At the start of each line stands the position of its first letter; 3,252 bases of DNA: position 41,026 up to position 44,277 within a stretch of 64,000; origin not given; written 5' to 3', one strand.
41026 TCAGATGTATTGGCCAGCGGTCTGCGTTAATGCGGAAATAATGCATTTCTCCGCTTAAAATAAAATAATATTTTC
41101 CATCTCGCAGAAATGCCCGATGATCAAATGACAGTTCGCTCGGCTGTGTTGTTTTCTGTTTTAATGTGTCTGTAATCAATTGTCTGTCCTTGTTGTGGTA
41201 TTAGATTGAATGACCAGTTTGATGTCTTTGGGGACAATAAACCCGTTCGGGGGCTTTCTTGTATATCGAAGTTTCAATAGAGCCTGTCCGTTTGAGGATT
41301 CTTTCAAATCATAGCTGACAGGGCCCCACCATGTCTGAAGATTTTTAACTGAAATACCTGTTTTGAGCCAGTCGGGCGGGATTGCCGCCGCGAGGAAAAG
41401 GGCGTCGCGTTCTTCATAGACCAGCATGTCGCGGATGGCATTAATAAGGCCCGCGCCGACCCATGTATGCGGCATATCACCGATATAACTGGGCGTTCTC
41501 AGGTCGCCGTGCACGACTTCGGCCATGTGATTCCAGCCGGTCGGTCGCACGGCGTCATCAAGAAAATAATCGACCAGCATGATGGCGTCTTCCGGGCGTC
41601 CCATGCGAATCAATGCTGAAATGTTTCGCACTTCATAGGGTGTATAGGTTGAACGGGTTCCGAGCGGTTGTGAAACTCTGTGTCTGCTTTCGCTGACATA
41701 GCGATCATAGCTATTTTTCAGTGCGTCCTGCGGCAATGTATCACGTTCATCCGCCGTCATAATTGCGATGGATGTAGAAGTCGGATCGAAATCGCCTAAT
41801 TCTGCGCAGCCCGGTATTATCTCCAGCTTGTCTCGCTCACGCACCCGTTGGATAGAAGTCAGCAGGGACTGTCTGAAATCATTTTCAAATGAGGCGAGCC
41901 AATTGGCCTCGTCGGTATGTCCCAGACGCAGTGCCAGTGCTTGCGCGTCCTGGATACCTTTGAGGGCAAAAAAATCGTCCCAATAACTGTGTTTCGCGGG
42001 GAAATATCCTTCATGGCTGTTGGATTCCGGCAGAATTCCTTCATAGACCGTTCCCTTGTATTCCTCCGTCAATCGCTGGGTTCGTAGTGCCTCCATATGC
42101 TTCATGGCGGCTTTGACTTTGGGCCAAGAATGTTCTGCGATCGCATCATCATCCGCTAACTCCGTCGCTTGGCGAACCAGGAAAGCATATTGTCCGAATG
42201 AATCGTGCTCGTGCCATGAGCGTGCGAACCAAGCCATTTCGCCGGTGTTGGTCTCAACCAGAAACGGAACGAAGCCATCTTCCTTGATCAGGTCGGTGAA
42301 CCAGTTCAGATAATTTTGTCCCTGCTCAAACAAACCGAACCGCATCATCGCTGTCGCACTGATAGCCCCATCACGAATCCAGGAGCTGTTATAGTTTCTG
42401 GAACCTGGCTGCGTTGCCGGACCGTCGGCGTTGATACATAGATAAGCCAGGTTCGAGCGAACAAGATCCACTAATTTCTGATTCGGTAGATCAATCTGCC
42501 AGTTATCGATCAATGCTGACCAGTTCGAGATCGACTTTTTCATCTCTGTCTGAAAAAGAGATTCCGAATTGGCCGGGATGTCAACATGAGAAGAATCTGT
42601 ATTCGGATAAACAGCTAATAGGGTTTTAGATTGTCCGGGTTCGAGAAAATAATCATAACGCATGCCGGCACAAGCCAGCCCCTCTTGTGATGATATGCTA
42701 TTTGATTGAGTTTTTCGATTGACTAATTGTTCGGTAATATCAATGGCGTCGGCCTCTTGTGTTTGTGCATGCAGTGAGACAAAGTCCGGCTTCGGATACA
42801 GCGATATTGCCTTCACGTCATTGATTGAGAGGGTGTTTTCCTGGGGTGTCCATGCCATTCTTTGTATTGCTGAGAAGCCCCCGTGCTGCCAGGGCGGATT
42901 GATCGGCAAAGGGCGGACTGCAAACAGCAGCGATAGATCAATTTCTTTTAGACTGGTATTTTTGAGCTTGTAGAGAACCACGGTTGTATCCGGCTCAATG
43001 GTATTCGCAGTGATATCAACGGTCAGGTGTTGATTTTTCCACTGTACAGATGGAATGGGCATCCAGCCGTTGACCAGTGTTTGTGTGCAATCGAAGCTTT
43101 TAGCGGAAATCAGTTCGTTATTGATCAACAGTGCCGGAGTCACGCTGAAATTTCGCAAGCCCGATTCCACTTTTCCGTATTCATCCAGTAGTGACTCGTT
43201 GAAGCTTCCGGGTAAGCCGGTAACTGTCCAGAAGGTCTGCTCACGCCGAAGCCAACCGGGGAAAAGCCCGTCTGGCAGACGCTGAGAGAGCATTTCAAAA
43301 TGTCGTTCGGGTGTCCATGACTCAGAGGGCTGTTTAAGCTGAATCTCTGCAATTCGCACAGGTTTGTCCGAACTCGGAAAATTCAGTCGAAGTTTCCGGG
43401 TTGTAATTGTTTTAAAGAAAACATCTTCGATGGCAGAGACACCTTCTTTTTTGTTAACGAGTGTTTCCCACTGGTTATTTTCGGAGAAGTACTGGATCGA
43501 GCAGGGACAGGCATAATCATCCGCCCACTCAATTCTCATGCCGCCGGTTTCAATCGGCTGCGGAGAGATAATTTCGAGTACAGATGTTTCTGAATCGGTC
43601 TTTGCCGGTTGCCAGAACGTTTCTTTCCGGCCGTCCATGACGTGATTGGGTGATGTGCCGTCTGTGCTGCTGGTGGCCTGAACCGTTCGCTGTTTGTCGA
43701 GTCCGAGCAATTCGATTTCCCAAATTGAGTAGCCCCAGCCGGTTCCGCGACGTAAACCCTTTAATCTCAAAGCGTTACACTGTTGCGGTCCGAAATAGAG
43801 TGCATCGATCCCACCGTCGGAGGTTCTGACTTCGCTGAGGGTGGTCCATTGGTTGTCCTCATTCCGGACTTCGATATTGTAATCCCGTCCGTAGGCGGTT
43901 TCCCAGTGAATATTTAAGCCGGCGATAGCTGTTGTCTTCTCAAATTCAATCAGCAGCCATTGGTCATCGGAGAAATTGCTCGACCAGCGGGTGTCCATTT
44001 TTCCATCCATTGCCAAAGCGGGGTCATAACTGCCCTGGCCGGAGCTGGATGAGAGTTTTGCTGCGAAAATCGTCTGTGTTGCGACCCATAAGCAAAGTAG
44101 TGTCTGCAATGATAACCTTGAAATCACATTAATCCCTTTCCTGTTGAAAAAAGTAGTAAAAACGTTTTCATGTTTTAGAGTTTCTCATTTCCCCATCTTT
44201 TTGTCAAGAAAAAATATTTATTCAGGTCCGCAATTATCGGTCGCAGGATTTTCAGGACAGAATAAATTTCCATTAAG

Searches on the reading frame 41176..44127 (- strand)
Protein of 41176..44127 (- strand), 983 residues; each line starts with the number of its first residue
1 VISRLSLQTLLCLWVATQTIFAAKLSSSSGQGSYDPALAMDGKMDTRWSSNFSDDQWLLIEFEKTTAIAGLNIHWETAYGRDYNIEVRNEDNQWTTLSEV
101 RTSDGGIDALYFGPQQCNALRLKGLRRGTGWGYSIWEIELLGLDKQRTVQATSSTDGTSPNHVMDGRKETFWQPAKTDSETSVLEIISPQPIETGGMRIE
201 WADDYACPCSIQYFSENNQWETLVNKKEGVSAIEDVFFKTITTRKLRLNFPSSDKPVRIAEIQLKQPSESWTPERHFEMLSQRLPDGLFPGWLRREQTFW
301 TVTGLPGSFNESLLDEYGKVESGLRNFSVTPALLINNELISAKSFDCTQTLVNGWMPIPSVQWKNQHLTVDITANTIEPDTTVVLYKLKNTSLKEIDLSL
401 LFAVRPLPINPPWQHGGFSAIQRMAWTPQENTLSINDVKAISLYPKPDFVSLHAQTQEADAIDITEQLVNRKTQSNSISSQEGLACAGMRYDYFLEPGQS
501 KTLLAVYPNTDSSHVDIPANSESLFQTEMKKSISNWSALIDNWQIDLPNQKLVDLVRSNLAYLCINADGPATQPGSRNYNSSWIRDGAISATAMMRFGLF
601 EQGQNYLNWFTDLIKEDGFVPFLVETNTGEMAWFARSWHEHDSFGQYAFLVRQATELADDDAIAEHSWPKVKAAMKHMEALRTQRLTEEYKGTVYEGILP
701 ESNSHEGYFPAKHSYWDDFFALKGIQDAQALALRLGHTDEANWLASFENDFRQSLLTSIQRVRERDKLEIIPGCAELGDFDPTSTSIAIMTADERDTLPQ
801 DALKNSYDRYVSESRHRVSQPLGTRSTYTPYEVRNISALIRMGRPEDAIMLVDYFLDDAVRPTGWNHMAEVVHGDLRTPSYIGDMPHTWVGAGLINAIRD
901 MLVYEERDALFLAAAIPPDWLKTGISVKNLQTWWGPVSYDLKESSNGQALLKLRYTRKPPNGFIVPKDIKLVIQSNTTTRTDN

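Call 7: search_protein_families(library=pfam, proteins=[window:41176-44127:-])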
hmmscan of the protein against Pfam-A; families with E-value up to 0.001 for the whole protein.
window:41176-44127:- (983 aa): 2 families
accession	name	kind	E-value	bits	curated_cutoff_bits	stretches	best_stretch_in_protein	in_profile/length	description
PF00754.31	F5_F8_type_C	-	2.1e-24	86.5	28.2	2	26-137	4-125/127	F5/8 type C domain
PF22633.2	F5_F8_type_C_2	-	4.3e-20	72.6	27.8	2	39-118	2-87/91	NedA-like, galactose-binding domain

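Call 13: search_solved_structures(query=window:41176-44127:-, max_evalue=0.01)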
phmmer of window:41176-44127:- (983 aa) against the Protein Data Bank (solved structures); distinct sequences matched with E-value up to 0.01: 8.
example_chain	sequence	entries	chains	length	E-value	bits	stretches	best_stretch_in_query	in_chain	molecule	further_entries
4zy9_A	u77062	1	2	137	6.3e-20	73.7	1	25-142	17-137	Glucanase/chitosanase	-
2rv9_A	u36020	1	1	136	8e-20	73.4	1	25-142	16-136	Glucanase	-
4zxe_A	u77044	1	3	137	8.3e-20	73.3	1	25-142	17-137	Glucanase/Chitosanase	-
2rva_A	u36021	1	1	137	6.8e-18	67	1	26-142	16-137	Glucanase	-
4zz5_A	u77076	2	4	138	7e-18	67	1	26-142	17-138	Glucanase/chitosanase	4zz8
7wdt_A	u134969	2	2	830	2.8e-06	28.5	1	45-144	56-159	Beta-N-acetylhexosaminidase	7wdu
6yxz_JJJ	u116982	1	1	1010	3.6e-06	28.2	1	45-144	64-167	Beta-N-acetylhexosaminidase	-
6z14_JJJ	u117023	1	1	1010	3.6e-06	28.2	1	45-144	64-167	Beta-N-acetylhexosaminidase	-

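Call 60: search_solved_structures(query=A4, max_evalue=1)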
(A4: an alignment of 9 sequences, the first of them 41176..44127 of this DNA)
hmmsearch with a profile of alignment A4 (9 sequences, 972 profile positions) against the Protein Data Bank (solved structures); distinct sequences matched with E-value up to 1: 36.
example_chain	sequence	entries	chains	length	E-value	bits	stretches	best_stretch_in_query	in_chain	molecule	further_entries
4zy9_A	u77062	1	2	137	1.3e-25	92.7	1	24-141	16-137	Glucanase/chitosanase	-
4zxe_A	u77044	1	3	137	1.6e-25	92.4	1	24-141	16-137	Glucanase/Chitosanase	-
2rv9_A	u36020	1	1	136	1.6e-25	92.3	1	24-141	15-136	Glucanase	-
4zz5_A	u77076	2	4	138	1.8e-22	82.3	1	19-141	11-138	Glucanase/chitosanase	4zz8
2rva_A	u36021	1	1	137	1.9e-22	82.2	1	19-141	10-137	Glucanase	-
7wdt_A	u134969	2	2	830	6e-07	30.9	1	44-145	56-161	Beta-N-acetylhexosaminidase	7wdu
6z14_JJJ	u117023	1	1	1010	7.9e-07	30.5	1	44-145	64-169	Beta-N-acetylhexosaminidase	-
6yxz_JJJ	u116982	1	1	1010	7.9e-07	30.5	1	44-145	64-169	Beta-N-acetylhexosaminidase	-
4a42_A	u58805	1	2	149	3e-06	28.5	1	149-260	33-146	ALPHA-N-ACETYLGLUCOSAMINIDASE FAMILY PROTEIN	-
3nng_A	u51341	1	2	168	0.00027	22.1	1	29-99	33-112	uncharacterized protein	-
3ues_A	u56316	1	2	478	0.00031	21.9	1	147-203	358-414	Alpha-1,3/4-fucosidase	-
3uet_A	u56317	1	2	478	0.00031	21.9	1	147-203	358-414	Alpha-1,3/4-fucosidase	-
3mo4_A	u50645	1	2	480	0.00031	21.9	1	147-203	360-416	Alpha-1,3/4-fucosidase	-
5zu6_A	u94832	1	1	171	0.001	20.1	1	26-124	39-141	CBM32 domain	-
2jd9_A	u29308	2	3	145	0.0039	18.3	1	19-137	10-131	YECBM32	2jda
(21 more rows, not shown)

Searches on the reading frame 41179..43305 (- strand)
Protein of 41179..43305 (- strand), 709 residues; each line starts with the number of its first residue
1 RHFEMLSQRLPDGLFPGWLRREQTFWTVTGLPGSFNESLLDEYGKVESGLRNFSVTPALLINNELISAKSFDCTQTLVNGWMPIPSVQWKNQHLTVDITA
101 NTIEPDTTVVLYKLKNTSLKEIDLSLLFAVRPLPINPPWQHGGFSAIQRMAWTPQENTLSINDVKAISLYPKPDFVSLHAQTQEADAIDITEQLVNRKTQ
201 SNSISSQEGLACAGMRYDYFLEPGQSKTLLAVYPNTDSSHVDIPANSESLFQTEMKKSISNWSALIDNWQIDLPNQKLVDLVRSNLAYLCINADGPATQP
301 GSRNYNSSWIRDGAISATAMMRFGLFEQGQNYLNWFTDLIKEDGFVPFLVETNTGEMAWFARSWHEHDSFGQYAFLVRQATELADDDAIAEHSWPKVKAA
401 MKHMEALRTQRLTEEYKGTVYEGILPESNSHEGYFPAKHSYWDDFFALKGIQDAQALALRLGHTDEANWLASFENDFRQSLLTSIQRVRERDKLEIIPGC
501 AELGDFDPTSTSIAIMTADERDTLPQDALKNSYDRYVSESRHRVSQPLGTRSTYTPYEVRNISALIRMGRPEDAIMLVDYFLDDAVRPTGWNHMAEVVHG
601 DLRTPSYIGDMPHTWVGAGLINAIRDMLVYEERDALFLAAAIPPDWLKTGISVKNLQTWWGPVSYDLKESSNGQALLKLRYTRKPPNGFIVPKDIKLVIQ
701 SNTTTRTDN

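Call 61: find_homologous_proteins(query=window:41179-43305:-, max_evalue=1e-10)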
Query window:41179-43305:- (709 aa): 465 proteins with E <= 1e-10 among 8000 candidates; the best 120 are listed.
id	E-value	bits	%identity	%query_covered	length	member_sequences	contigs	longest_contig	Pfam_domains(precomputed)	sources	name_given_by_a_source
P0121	0.0e+0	1649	100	100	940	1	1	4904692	PF00754.32,PF22633.4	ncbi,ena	-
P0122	0.0e+0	1474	88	100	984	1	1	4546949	PF00754.32,PF22633.4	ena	-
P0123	0.0e+0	1322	78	99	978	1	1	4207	PF00754.32,PF22633.4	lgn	-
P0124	0.0e+0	1286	75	100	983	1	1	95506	PF00754.32,PF22633.4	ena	-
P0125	0.0e+0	1275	76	99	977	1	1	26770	PF00754.32,PF22633.4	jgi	jgi:F5/8 type C domain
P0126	0.0e+0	1239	73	99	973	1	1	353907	PF00754.32,PF22633.4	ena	-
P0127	0.0e+0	1192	71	98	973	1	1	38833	PF00754.32,PF22633.4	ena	-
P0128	0.0e+0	1099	65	98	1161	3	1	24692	PF00754.32,PF22633.4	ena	-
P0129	0.0e+0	1093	65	99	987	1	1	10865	PF00754.32,PF17389.9,PF22633.4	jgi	jgi:hypothetical protein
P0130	0.0e+0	1089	65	98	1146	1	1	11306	PF00754.32,PF22633.4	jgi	jgi:hypothetical protein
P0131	0.0e+0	1088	66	99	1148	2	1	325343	PF00754.32,PF17389.9,PF22633.4,PF24607.2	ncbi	ncbi:MAG: discoidin domain-containing protein [Sedimentisphaerales bacterium]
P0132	0.0e+0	1086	64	99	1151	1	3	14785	PF00754.32,PF22633.4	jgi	jgi:hypothetical protein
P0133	0.0e+0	1086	66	99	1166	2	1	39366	PF00754.32,PF22633.4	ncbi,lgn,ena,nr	ncbi:MAG: discoidin domain-containing protein [Candidatus Omnitrophica bacterium]|nr:discoidin domai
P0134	0.0e+0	1084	64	99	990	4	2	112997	PF00754.32,PF17389.9,PF22633.4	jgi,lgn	jgi:hypothetical protein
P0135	0.0e+0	1079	65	99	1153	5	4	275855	PF00754.32,PF22633.4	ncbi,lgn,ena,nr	ncbi:MAG: discoidin domain-containing protein [Planctomycetes bacterium]|nr:discoidin domain-contain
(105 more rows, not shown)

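Call 77: predict_structure(alignment_id=A5)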
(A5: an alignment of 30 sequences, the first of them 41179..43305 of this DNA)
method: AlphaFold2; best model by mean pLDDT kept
length: 709 residues; sequences in the alignment: 30
mean_pLDDT: 91.3   pTM: 0.91
mean pLDDT of the five models: 91.3, 91.0, 90.8, 90.6, 89.9
residues with pLDDT >= 90: 536; 70-90: 137; 50-70: 28; < 50: 8
segments of 3 or more residues with pLDDT < 50: 703-709
pLDDT, mean of each block of 10 residues (from residue 1): 88 90 88 87 89 92 92 94 95 97 95 97 97 79 79 95 94 96 82 92 92 97 97 90 91 97 92 93 92 70 76 93 93 95 94 88 91 98 96 98 98 97 93 81 96 98 98 98 98 97 92 94 97 97 90 89 97 95 80 84 70 84 96 96 95 97 96 94 96 93 43
secondary structure, 60 per line:
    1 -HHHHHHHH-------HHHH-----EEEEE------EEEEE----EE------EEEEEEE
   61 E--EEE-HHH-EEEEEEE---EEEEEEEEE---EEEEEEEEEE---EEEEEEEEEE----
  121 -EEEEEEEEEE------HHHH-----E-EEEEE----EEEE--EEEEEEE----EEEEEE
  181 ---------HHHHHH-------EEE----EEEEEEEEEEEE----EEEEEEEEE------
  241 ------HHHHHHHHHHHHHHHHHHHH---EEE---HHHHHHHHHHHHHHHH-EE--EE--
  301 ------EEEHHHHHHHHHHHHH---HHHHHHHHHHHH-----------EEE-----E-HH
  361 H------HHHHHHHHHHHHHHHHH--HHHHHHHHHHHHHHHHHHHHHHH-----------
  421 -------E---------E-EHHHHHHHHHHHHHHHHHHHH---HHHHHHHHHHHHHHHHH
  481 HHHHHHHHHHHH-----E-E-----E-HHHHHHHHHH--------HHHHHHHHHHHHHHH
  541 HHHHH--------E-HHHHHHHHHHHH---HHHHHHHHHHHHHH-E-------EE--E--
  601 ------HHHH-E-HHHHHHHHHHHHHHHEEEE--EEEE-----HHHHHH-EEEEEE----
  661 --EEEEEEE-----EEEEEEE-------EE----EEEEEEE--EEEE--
elements in order (helices of 4 or more, strands of 3 or more residues): H2-9 H17-20 E26-30 E37-41 E54-61 E64-66 E72-78 E82-90 E94-103 E107-116 E122-131 H138-141 E149-153 E158-161 E164-170 E175-180 H190-195 E203-205 E210-221 E226-234 H247-266 E270-272 H276-291 E307-309 H310-322 H326-337 E349-351 H368-384 H387-409 H441-460 H464-492 H508-517 H526-545 H556-567 H571-584 H607-610 H614-628 E629-632 E635-638 H644-649 E651-656 E663-669 E675-681 E695-701 E704-707

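Call 79: fold_search(model_id=the predicted structure, library=pdb)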
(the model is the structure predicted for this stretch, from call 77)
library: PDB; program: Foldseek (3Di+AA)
matches with E <= 10: 943; with E <= 0.001: 206
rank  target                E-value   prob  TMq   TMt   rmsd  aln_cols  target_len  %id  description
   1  8ho7_A                2.9e-21  1.00  0.62  0.55   8.3       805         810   12  The cryo-EM structure of cellobiose phosphorylase from Clostridium thermocellum (released 2023-12-13)
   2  8hob_A                7.1e-21  1.00  0.64  0.57   8.0       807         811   12  The cryo-EM structure of cellobiose phosphorylase from Clostridium thermocellum ( variant) (released 2024-03-20)
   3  8ho8_A                2.0e-20  1.00  0.62  0.55   8.7       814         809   11  The cryo-EM structure of cellobiose phosphorylase from Clostridium thermocellum in complex with cellobiose (released 2023-12-13)
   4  8ho9_A                5.7e-20  1.00  0.65  0.58   7.4       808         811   11  The cryo-EM structure of cellobiose phosphorylase from Clostridium thermocellum (cysteine-to-serine varient) (released 2023-12-13)
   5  3qde_A                7.8e-19  1.00  0.62  0.55   8.3       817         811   11  The structure of Cellobiose phosphorylase from Clostridium thermocellum in complex with phosphate (released 2011-11-09)
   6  8rf0_A                1.4e-18  1.00  0.61  0.18   8.5       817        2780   12  WT-CGS sample in nanodisc (released 2024-03-20)
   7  8bou_B                2.8e-18  1.00  0.61  0.55   7.7       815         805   12  Crystal structure of Blautia producta GH94 (released 2023-11-29)
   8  3rrs_A                3.8e-18  1.00  0.64  0.56   8.3       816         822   11  Crystal structure analysis of cellobiose phosphorylase from Cellulomonas uda (released 2012-05-09)
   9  8bou_A                5.7e-18  1.00  0.61  0.54   7.7       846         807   12  Crystal structure of Blautia producta GH94 (released 2023-11-29)
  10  1v7v                  9.3e-18  1.00  0.63  0.58   7.9       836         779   12  Crystal structure of Vibrio proteolyticus chitobiose phosphorylase (released 2004-06-22)
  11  3s4c                  1.9e-17  1.00  0.60  0.52   8.9       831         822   10  Lactose phosphorylase in complex with sulfate (released 2012-06-27)
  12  3afj_A                8.2e-17  1.00  0.59  0.51   9.6       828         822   11  Crystal Structure of Cellvibrio gilvus Cellobiose Phosphorylase triple mutant (released 2011-03-23)
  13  3act_A                9.5e-17  1.00  0.59  0.52   9.2       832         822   11  Crystal Structure of Cellvibrio gilvus Cellobiose Phosphorylase Histidine mutant (released 2010-12-22)
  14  2cqs_A                1.2e-16  1.00  0.58  0.51   9.7       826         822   11  Crystal Structure of Cellvibrio gilvus Cellobiose Phosphorylase Crystallized from Ammonium Sulfate (released 2006-05-16)
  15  3acs_A                1.2e-16  1.00  0.58  0.51   9.4       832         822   10  Crystal Structure of Cellvibrio gilvus Cellobiose Phosphorylase W488F mutant (released 2010-12-22)
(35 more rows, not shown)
